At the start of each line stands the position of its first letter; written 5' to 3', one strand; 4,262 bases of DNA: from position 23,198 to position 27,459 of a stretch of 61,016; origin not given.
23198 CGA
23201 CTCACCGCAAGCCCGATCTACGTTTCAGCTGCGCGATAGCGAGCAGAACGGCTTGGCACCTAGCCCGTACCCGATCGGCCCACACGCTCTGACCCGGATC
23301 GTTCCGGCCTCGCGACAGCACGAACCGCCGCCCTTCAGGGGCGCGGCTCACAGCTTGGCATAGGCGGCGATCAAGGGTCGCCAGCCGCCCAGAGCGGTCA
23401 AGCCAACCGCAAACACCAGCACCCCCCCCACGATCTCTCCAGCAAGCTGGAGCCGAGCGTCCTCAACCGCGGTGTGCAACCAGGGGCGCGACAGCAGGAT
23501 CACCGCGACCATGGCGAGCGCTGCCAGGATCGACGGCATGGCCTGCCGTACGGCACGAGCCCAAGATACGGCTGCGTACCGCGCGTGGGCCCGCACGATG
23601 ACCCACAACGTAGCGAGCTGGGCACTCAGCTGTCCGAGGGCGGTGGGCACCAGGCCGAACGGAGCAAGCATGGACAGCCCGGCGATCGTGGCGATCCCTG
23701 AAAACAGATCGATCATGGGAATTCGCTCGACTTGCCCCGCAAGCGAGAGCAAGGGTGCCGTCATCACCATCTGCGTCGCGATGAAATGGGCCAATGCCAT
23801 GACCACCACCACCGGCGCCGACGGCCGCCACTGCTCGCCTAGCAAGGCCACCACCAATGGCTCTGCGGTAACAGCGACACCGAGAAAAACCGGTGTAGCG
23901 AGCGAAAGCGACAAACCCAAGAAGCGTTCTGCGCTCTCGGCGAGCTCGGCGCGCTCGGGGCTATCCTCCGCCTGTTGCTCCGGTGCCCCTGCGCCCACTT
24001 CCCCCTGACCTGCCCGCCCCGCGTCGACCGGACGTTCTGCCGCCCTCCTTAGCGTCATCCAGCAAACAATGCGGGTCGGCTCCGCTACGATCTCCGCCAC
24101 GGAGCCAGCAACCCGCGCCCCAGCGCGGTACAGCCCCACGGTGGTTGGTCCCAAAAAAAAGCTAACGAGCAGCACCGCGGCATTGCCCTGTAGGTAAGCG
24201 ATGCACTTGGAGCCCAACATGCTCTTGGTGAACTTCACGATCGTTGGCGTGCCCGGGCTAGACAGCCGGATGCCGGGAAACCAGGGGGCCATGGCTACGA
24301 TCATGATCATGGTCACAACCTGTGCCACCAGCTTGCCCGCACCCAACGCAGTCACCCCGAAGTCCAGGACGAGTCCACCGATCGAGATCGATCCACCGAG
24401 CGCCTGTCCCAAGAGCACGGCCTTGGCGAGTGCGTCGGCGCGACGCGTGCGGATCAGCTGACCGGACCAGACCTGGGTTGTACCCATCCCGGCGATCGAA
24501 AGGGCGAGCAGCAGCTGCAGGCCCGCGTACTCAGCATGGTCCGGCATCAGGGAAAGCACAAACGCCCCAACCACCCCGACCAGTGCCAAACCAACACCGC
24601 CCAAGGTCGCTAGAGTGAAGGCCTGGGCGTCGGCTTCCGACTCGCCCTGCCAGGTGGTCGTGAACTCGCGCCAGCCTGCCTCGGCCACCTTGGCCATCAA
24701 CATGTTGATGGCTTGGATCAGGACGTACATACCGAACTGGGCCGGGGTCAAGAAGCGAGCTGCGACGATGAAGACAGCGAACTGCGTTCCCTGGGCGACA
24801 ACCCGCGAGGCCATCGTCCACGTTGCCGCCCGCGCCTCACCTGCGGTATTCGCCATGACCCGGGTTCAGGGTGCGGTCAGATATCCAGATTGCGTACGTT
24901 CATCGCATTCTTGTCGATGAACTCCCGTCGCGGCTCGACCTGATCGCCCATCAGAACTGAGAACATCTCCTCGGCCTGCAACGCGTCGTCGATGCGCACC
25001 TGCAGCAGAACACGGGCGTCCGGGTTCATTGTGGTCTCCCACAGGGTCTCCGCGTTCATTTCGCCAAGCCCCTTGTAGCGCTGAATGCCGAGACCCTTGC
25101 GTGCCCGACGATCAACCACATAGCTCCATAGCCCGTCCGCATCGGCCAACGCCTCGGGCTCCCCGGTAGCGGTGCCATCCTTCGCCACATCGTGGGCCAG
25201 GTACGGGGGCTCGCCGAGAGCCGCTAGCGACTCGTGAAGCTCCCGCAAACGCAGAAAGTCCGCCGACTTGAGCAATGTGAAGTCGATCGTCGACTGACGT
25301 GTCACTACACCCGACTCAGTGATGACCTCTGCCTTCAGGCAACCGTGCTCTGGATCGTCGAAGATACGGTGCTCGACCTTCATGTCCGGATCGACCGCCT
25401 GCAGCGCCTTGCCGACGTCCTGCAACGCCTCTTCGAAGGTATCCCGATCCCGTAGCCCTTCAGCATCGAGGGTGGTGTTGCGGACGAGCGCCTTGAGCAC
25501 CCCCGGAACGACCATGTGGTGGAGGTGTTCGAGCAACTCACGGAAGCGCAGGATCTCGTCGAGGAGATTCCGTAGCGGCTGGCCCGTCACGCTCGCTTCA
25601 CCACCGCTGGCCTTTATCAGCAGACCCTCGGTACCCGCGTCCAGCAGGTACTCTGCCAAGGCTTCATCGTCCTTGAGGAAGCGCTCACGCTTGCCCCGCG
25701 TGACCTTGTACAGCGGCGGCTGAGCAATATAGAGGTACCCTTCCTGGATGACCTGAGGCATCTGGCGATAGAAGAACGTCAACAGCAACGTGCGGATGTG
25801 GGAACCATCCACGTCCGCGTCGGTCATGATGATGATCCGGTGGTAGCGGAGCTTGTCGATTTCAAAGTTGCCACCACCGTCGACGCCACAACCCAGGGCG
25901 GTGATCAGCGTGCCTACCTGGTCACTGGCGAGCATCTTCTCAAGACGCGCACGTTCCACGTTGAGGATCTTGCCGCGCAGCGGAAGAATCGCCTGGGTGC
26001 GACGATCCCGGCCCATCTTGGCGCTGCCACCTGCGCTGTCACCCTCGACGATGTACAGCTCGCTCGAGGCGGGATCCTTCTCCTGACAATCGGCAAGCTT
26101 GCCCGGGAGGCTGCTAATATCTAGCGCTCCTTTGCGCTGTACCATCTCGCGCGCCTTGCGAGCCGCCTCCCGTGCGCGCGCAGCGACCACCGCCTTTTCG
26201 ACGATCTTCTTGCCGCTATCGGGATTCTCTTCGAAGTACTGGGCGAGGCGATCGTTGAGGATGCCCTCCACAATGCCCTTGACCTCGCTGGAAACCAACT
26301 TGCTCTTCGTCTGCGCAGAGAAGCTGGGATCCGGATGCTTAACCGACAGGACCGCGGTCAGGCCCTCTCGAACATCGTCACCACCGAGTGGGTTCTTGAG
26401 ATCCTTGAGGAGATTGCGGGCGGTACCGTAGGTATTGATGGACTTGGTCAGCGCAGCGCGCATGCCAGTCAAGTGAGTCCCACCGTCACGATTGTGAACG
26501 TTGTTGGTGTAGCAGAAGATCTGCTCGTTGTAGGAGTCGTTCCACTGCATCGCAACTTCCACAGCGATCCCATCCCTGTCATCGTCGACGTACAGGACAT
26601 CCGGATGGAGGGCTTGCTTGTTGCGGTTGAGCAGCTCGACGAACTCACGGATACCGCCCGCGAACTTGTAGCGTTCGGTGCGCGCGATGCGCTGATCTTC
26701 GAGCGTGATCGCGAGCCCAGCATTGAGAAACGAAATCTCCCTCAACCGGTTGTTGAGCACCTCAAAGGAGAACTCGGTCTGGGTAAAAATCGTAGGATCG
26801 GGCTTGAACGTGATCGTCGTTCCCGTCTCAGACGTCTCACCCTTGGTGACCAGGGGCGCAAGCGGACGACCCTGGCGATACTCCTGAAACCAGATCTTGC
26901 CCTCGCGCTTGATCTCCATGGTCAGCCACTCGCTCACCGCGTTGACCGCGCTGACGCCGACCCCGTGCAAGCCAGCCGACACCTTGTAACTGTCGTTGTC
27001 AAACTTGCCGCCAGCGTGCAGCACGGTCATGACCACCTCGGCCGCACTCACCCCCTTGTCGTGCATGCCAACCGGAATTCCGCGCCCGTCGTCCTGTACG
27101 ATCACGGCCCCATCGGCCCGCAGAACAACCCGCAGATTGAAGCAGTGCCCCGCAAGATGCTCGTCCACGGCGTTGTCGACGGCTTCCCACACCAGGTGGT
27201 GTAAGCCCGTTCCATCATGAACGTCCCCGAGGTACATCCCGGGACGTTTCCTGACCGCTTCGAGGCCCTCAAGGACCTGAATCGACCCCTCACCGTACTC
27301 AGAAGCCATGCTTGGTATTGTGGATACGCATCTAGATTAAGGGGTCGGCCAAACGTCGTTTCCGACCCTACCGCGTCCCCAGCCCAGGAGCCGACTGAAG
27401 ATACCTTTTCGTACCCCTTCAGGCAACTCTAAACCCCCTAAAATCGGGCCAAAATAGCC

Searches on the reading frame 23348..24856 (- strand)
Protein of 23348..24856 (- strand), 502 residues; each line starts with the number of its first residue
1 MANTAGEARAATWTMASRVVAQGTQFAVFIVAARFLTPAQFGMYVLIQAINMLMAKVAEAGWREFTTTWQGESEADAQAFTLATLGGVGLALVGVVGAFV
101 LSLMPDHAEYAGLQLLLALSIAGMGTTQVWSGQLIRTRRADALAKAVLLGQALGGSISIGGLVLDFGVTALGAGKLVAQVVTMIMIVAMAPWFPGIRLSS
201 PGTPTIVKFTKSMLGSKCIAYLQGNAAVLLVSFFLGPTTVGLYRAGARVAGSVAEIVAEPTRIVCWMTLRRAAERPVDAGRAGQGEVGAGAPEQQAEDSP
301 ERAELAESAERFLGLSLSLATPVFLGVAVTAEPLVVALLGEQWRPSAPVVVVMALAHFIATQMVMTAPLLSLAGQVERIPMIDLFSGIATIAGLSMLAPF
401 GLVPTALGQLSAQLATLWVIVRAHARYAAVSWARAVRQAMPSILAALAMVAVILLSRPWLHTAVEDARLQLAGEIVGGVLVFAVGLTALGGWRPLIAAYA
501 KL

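Call 63: search_protein_families(library=pfam, proteins=[window:23348-24856:-], max_evalue=0.00001)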
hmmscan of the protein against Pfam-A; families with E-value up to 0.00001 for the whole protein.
window:23348-24856:- (502 aa): 2 families
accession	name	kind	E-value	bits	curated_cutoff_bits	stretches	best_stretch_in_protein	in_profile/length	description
PF13440.11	Polysacc_synt_3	-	2.4e-30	106.2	23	1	32-264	2-235/293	Polysaccharide biosynthesis protein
PF01943.22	Polysacc_synt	-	1.5e-11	44.7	28.2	1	10-254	4-255/274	Polysaccharide biosynthesis protein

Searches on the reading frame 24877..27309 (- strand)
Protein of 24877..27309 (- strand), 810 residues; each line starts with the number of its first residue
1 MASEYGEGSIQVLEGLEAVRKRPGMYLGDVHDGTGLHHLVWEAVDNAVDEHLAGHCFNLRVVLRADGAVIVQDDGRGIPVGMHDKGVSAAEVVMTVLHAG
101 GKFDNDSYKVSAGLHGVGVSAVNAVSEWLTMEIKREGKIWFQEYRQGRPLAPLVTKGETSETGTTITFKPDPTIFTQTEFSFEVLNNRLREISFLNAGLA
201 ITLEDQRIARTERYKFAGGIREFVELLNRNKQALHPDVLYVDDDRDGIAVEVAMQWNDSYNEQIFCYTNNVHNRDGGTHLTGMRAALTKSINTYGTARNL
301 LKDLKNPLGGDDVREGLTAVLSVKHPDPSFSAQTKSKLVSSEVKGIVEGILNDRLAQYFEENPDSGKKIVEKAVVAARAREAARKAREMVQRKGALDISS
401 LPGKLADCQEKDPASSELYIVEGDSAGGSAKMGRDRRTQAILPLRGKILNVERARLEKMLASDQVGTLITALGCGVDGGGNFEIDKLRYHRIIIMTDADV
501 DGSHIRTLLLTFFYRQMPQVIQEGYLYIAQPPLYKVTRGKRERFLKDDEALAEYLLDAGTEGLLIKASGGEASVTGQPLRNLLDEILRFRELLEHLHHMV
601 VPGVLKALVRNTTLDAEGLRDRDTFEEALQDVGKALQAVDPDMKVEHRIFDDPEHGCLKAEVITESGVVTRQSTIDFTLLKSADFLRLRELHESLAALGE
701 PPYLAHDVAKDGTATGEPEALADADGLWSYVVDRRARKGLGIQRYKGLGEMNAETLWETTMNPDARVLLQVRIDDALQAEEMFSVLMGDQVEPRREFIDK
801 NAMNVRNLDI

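Call 63: search_protein_families(library=pfam, proteins=[window:24877-27309:-], max_evalue=0.00001)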
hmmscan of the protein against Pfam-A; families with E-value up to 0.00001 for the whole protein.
window:24877-27309:- (810 aa): 6 families
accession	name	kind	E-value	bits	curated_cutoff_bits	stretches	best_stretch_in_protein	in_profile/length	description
PF00204.31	DNA_gyraseB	-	2.2e-59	200.3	27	1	219-388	1-172/173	DNA gyrase B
PF00986.26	DNA_gyraseB_C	-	3.7e-30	104.3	29.8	1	738-798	2-62/63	DNA gyrase B subunit, carboxyl terminus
PF01751.28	Toprim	-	8.2e-18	64.8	23.1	1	417-530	1-95/96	Toprim domain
PF02518.31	HATPase_c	-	3.6e-16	60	26.4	1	32-172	2-109/111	Histidine kinase-, DNA gyrase B-, and HSP90-like ATPase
PF18053.6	GyrB_insert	-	1.1e-11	45.4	26.1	1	570-698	8-137/167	DNA gyrase B subunit insert domain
PF21249.2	GyrB_hook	-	3e-07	30.4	23.7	1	532-554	1-23/29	GyrB, hook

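Call 65: find_related_loci(query=window:24877-27309:-, collection=genome_contigs, flank=1000)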
Query window:24877-27309:- (810 aa) in genome_contigs; peptide patterns used: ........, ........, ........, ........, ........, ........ (x = any residue, [..] = any of these).
600 stretches matched a pattern (row limit reached: there are more); 589 encode a relative of the query (tblastn E <= 1e-3); the best 80 are kept; 80 distinct loci.
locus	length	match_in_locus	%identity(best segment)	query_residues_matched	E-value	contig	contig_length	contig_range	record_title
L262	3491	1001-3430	72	1-810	0e+0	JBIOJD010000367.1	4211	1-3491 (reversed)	MAG: Polyangiales bacterium isolate GcL4-4 k141_1401389_length_4211_cov_14.9118, whole genome shotgun sequence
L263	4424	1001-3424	69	3-810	0e+0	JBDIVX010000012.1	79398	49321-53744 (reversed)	MAG: Polyangiales bacterium isolate Bin_29 NODE_196_length_79398_cov_6.925572, whole genome shotgun sequence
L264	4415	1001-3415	67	5-810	0e+0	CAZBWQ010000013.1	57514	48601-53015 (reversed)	MAG TPA_asm: uncultured Sandaracinaceae bacterium isolate binchicken_co176_246 genome assembly, contig: NODE_138_length_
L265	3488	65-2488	66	2-810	0e+0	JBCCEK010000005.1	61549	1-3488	MAG: Myxococcota bacterium isolate P01_B01_bin.105 k141_1904426_length_61549_cov_106.4895, whole genome shotgun sequence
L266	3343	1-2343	66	29-810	0e+0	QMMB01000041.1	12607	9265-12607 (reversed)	MAG: Deltaproteobacteria bacterium isolate B2_G11 B2_Guay11_scaffold_00540, whole genome shotgun sequence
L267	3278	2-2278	65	51-810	0e+0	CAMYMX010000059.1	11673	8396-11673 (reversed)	MAG: uncultured Polyangiaceae bacterium isolate FCS_M_Myxococcota_13.1 genome assembly, contig: NODE_5603_length_11673_c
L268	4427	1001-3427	60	4-810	0e+0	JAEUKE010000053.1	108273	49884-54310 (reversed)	MAG: Myxococcales bacterium isolate new MAG-87 k141_1696104, whole genome shotgun sequence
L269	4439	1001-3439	60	2-810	0e+0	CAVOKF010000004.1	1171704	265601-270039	MAG: uncultured delta proteobacterium isolate MFD00082.bin.1.80 genome assembly, contig: contig_1897, whole genome shotg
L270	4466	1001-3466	58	5-810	0e+0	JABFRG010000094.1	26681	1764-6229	MAG: Polyangiaceae bacterium isolate P-RSF-IL-17 seq_611, whole genome shotgun sequence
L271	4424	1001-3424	57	4-810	0e+0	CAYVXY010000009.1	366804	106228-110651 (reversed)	MAG TPA_asm: uncultured Polyangiaceae bacterium isolate SRP302447_co2_334 genome assembly, contig: NODE_70_length_366804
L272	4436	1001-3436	53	5-810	0e+0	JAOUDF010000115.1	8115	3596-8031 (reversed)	MAG: Nitrospirota bacterium isolate 4_1_Jan_SF_Bin16 4_1_Jan_SF_Bin16_scaffold_3994_c1, whole genome shotgun sequence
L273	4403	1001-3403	52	2-810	0e+0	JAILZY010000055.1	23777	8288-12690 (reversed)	MAG: bacterium isolate HOT.CON.50 NODE_2082_length_23777_cov_20.882574, whole genome shotgun sequence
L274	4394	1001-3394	52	3-810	0e+0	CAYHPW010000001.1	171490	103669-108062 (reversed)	MAG TPA_asm: uncultured Bacteriovoracaceae bacterium isolate ERP119705_co14_164 genome assembly, contig: NODE_25_length_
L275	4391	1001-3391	54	5-810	0e+0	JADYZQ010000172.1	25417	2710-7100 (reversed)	MAG: Deltaproteobacteria bacterium isolate SJ577 c_000000560811, whole genome shotgun sequence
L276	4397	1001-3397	53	4-810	0e+0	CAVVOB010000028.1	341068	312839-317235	MAG: Nitrospirota bacterium isolate MFD05942.bin.2.44 genome assembly, contig: contig_73504, whole genome shotgun sequen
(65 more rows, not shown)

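Call 81: list_cluster_members(proteins=[P0001, window:24877-27309:-])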
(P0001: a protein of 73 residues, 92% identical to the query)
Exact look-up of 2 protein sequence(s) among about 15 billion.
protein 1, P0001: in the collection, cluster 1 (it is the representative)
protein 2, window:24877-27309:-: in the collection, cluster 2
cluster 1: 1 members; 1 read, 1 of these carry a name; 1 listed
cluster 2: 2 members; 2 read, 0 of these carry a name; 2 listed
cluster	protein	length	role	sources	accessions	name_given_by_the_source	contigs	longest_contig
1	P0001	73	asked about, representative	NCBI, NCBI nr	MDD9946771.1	MAG: hypothetical protein OXU20_37335, partial [Myxococcales bacterium] | hypothetical protein [Myxococcales bacterium]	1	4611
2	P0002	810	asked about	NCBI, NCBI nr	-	-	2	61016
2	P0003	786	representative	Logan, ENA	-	-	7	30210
